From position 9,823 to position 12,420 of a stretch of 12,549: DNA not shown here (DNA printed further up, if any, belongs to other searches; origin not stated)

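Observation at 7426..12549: Partner-switching kinase and membrane PP2C phosphatase run directly into two Omp85-family barrels, with no sigma factor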

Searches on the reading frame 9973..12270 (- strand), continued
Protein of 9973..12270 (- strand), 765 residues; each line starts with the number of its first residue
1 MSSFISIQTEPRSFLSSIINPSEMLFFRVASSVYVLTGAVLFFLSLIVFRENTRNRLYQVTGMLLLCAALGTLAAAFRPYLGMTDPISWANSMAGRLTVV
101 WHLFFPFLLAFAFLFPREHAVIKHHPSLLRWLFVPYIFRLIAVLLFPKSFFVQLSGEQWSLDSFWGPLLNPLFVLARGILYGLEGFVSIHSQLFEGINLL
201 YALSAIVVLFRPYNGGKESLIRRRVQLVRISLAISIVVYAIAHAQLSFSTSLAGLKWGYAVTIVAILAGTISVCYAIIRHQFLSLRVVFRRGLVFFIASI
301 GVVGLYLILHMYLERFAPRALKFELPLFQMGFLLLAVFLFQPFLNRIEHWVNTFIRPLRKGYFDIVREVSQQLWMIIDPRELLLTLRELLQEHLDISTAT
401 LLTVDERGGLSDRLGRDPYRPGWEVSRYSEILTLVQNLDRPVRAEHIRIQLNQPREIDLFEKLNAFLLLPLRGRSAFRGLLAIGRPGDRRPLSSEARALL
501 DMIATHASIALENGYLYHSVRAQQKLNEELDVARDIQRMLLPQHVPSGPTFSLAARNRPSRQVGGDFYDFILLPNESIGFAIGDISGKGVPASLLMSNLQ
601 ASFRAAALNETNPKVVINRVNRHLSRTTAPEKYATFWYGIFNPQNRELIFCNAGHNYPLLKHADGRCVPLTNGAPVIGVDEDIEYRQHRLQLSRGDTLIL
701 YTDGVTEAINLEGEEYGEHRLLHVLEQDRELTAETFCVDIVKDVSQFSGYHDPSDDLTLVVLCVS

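Call 49: predict_structure(alignment_id=A3)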
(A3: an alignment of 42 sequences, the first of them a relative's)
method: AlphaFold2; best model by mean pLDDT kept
length: 612 residues; sequences in the alignment: 42
mean_pLDDT: 88.9   pTM: 0.78
mean pLDDT of the five models: 88.9, 87.9, 87.8, 87.6, 87.0
residues with pLDDT >= 90: 447; 70-90: 95; 50-70: 37; < 50: 33
segments of 3 or more residues with pLDDT < 50: 1-23, 315-321
pLDDT, mean of each block of 10 residues (from residue 1): 41 27 66 93 92 92 93 94 96 96 92 91 96 97 91 97 95 98 94 98 97 95 85 98 96 98 85 83 98 97 96 56 53 91 97 98 77 75 98 97 93 68 95 96 97 72 78 98 96 96 84 97 96 98 95 91 97 93 96 93 93 74
secondary structure, 60 per line:
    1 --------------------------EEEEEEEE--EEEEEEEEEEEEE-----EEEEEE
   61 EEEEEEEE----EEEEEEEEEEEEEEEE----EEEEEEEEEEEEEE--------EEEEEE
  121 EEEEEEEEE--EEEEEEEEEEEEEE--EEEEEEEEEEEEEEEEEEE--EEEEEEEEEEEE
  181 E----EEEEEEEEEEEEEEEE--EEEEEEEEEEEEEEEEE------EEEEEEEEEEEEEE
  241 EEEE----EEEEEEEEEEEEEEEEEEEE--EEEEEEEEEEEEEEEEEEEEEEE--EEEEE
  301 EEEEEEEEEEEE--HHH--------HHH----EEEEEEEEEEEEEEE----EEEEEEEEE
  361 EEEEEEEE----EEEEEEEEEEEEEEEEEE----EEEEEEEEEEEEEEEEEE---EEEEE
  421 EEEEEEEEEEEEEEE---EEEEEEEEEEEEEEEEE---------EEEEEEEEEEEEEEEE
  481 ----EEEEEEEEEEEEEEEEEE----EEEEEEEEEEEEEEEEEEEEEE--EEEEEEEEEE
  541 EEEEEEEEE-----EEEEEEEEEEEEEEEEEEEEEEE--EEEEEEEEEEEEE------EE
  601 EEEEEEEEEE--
elements in order: E27-34 E37-49 E55-68 E73-88 E93-106 E115-129 E132-145 E148-166 E169-181 E186-201 E204-220 E227-244 E249-268 E271-293 E296-312 E333-347 E352-368 E373-390 E395-412 E416-435 E439-455 E465-480 E485-502 E507-528 E531-549 E555-577 E580-592 E599-610

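Call 51: fold_search(model_id=the predicted structure, library=pdb)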
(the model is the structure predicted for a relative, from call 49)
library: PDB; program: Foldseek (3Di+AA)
matches with E <= 10: 764; with E <= 0.001: 170
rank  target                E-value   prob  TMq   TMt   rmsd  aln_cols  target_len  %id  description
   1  6r2q_B                4.7e-08  1.00  0.46  0.44  15.9       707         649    9  Structure of the Mtr complex (released 2020-04-22)
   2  4rdr                  1.6e-07  1.00  0.35  0.32  18.4       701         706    9  Structure of the bacterial Zn-transporter ZnuD from Neisseria meningitidis (locked conformation bound to zinc and cadmiu (released 2015-08-19)
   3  1xkw                  5.6e-07  1.00  0.30  0.28  19.9       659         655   11  Pyochelin outer membrane receptor FptA from Pseudomonas aeruginosa (released 2005-10-04)
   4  4rdt_A                7.6e-07  1.00  0.34  0.33  15.4       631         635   10  Structure of the bacterial Zn-transporter ZnuD from Neisseria meningitidis (flexible conformation bound to a zinc ion) (released 2015-08-19)
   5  8p98_A                8.8e-07  1.00  0.33  0.32  19.4       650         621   10  BtuB3G3 bound to cyanocobalamin with ordered EL8 (released 2023-08-16)
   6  6i2j                  9.6e-07  1.00  0.34  0.31  14.3       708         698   10  Crystal structure of the ferric enterobactin receptor mutant (Q482A) from Pseudomonas aeruginosa (PfeA) in complex with  (released 2019-01-16)
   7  6z8q_B                9.6e-07  1.00  0.31  0.30  16.9       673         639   10  Copper transporter OprC (released 2021-06-09)
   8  8gl8_A                1.0e-06  1.00  0.41  0.14  12.3       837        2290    7  The Type 9 Secretion System Extended Translocon - SprA-PorV-PPI-RemZ-SkpA-SprE complex (released 2024-01-31)
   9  5nc4                  1.0e-06  1.00  0.34  0.31  14.2       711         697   10  Crystal structure of the ferric enterobactin receptor (PfeA) in complex with protochelin from Pseudomonas aeruginosa (released 2018-03-21)
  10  6r1f                  1.0e-06  1.00  0.34  0.31  16.3       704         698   10  Crystal structure of the ferric enterobactin receptor mutant R480A from Pseudomonas aeruginosa (PfeA) in complex with en (released 2019-04-10)
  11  6z8y_A                1.3e-06  1.00  0.33  0.32  16.0       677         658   11  Copper transporter OprC (released 2021-06-09)
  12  4rdt_B                1.3e-06  1.00  0.33  0.32  15.4       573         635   10  Structure of the bacterial Zn-transporter ZnuD from Neisseria meningitidis (flexible conformation bound to a zinc ion) (released 2015-08-19)
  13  2o5p_A                1.4e-06  1.00  0.31  0.25  24.2       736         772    9  Crystal structure of the full length ferric pyoverdine outer membrane receptor FpvA of Pseudomonas aeruginosa in its a (released 2007-10-30)
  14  6q5e                  1.5e-06  1.00  0.34  0.31  14.6       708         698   11  Crystal structure of the ferric enterobactin receptor from Pseudomonas aeruginosa (PfeA) in complex with enterobactin (released 2019-01-16)
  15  6z9n_B                1.6e-06  1.00  0.36  0.35  15.9       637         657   11  Copper transporter OprC (released 2021-06-30)
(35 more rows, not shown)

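Call 53: search_solved_structures(query=A2, max_evalue=0.001)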
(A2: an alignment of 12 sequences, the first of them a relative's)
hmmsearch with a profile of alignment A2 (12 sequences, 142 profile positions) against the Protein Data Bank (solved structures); distinct sequences matched with E-value up to 0.001: 7.
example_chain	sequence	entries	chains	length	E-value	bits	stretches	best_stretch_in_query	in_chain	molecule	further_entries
6m36_A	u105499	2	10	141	5.4e-22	81.1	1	9-139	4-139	Serine-protein kinase RsbW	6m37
1til_A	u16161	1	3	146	3.2e-15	59.2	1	15-139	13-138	Anti-sigma F factor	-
1l0o_A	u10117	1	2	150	3.5e-15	59.1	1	15-139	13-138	Anti-sigma F factor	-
1th8_A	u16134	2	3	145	6.3e-15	58.3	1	15-138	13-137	Anti-sigma F factor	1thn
1tid_A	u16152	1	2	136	1.8e-14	56.7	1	15-137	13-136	Anti-sigma F factor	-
9qih_A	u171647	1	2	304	7.4e-14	54.8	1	63-140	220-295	SenB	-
3ke6_A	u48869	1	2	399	1.5e-06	31.1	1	9-89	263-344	Protein Rv1364c/MT1410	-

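Call 65: search_protein_families(library=pfam, proteins=[L114:1-663:+, L114:1114-1806:+, L087:8366-10792:+, L037:9151-11589:+, L104:8001-8387:+], max_evalue=0.01)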
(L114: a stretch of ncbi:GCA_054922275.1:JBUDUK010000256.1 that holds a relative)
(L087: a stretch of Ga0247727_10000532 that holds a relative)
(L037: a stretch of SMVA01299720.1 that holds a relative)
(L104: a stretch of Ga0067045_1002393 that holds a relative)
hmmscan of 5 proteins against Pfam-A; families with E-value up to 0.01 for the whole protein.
L114:1-663:+ (220 aa): 3 families
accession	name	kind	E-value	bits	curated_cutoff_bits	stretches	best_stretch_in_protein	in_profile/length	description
PF00113.28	Enolase_C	-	1.2e-99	333.8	21.5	1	1-219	71-293/296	Enolase, C-terminal TIM barrel domain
PF13378.12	MR_MLE_C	-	0.00072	19.8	29.4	1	56-161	52-154/219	Enolase C-terminal domain-like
PF07476.17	MAAL_C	-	0.0013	18.4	27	1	96-180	133-218/249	Methylaspartate ammonia-lyase C-terminus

L114:1114-1806:+ (230 aa): 1 family
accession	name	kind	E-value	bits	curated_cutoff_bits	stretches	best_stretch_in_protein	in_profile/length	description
PF04367.18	DUF502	-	1.7e-37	128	23.8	1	75-179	2-107/107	Protein of unknown function (DUF502)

L087:8366-10792:+ (809 aa): 10 families
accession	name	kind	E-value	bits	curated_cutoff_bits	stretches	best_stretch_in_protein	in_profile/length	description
PF02518.31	HATPase_c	-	1.1e-27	97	26.4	1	684-790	3-109/111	Histidine kinase-, DNA gyrase B-, and HSP90-like ATPase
PF07695.17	7TMR-DISM_7TM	-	1.9e-23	83.9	29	1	212-411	3-205/205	7TM diverse intracellular signalling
PF08447.18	PAS_3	-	1.3e-14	54.6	25.6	1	475-550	9-85/89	PAS fold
PF00989.32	PAS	-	1.4e-12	48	22.6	1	445-556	1-113/113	PAS fold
PF13426.13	PAS_9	-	3.8e-11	43.6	27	1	455-557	1-102/103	PAS domain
PF00512.31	HisKA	-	1e-10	41.9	26.9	1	576-637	3-63/66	His Kinase A (phospho-acceptor) domain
PF08448.16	PAS_4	-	2.8e-08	34.4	23.1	1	455-560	5-109/110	PAS fold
PF13188.13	PAS_8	-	4e-05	23.8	21.8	1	445-499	1-55/65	PAS domain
PF14501.12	HATPase_c_5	-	0.00063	20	22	1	687-788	6-101/102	GHKL domain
PF13581.12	HATPase_c_2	-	0.0025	18.2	27.4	1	694-768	39-112/127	Histidine kinase-like ATPase domain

L037:9151-11589:+ (813 aa): 2 families
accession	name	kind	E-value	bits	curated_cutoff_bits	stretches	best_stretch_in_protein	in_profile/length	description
PF07228.17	SpoIIE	-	2e-50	171.8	25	1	618-812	2-191/192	Stage II sporulation protein E (SpoIIE)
PF02517.21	Rce1-like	-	5.3e-08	33.5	22.4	1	411-503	6-89/93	Type II CAAX prenyl endopeptidase Rce1-like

L104:8001-8387:+ (129 aa): 2 families
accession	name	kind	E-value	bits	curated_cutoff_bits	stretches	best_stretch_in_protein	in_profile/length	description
PF13581.12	HATPase_c_2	-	2.5e-26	92.6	27.4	1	6-129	2-127/127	Histidine kinase-like ATPase domain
PF02518.31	HATPase_c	-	9.5e-05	23.2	26.4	1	34-113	4-86/111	Histidine kinase-, DNA gyrase B-, and HSP90-like ATPase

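Call 68: search_solved_structures(query=window:9976-12201:-, max_evalue=0.001, show_alignments=1)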
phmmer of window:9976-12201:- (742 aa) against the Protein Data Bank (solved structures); distinct sequences matched with E-value up to 0.001: 7.
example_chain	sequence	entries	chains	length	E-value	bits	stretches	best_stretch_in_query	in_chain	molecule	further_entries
6k4e_A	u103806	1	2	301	1.5e-11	46.4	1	496-737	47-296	Putative serine phosphatase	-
3es2_A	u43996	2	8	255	6e-11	44.4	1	502-686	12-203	Probable two-component response regulator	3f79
3ke6_A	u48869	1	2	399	1.2e-10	43.5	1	538-685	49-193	Protein Rv1364c/MT1410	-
3eq2_A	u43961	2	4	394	1.8e-10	42.8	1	502-686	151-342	Probable two-component response regulator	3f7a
5mqh_A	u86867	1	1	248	3.8e-07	31.9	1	538-739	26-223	Serine phosphatase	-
3t91_A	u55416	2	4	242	6.8e-07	31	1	538-739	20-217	Stage II sporulation protein E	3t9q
5ucg_A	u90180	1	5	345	1.7e-06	29.7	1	538-739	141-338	Stage II sporulation protein E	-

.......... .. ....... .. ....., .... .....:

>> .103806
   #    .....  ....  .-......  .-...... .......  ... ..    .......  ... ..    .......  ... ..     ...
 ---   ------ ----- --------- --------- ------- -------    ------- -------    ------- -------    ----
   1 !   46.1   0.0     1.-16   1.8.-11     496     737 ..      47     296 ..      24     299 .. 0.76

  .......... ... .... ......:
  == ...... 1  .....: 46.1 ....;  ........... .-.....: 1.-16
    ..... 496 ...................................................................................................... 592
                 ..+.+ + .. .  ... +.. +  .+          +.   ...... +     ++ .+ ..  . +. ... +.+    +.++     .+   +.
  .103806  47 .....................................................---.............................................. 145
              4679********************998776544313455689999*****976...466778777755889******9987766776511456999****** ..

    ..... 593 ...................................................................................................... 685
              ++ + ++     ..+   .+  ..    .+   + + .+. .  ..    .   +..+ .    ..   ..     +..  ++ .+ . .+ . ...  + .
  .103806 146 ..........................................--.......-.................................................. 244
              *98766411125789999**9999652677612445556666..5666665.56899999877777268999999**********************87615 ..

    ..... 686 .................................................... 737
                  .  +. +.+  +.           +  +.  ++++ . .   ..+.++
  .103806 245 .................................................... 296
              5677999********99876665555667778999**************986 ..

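Call 71: search_protein_families(library=pfam, proteins=[L061:10646-11665:+, L105:2910-3929:+, L095:8453-9475:+, L042:8594-8863:-, L084:8680-9717:+, L083:8563-9417:+, L080:8455-9879:-], max_evalue=0.001)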
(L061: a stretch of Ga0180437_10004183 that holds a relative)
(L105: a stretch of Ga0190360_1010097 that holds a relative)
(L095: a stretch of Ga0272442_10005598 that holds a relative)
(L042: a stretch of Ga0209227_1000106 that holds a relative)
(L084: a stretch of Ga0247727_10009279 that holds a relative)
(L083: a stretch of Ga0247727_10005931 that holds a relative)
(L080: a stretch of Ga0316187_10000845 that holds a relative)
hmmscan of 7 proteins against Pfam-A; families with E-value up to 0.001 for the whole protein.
L061:10646-11665:+ (340 aa): 2 families
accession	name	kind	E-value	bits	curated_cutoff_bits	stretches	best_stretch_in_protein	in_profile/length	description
PF21016.3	RlmN_N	-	1.2e-22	79.9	24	1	5-63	2-60/60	Ribosomal RNA large subunit methyltransferase N-terminal domain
PF04055.27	Radical_SAM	-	5.3e-17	62.9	29.5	1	108-267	2-157/166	Radical SAM superfamily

L105:2910-3929:+ (340 aa): 2 families
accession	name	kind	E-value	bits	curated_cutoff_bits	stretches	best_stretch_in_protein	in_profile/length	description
PF21016.3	RlmN_N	-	4.2e-23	81.3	24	1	4-63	1-60/60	Ribosomal RNA large subunit methyltransferase N-terminal domain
PF04055.27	Radical_SAM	-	1.2e-18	68.3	29.5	1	108-267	2-157/166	Radical SAM superfamily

L095:8453-9475:+ (341 aa): 2 families
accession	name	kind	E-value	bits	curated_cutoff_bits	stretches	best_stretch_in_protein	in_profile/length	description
PF21016.3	RlmN_N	-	2e-19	69.5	24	1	5-64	1-60/60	Ribosomal RNA large subunit methyltransferase N-terminal domain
PF04055.27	Radical_SAM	-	1.3e-18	68.2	29.5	1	109-274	2-164/166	Radical SAM superfamily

L042:8594-8863:- (89 aa): 0 families

L084:8680-9717:+ (346 aa): 1 family
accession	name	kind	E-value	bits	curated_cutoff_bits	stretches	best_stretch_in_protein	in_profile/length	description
PF13385.13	Laminin_G_3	-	5.9e-16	59.4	27.6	1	49-199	13-151/151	Concanavalin A-like lectin/glucanases superfamily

L083:8563-9417:+ (285 aa): 1 family
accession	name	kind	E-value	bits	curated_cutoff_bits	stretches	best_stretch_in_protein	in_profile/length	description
PF07719.23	TPR_2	-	0.0002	21.6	27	1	85-116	2-33/34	Tetratricopeptide repeat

L080:8455-9879:- (474 aa): 1 family
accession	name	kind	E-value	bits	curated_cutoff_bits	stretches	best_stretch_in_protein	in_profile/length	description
PF01476.26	LysM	-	3.5e-10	40.1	20.9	1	362-410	1-43/43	LysM domain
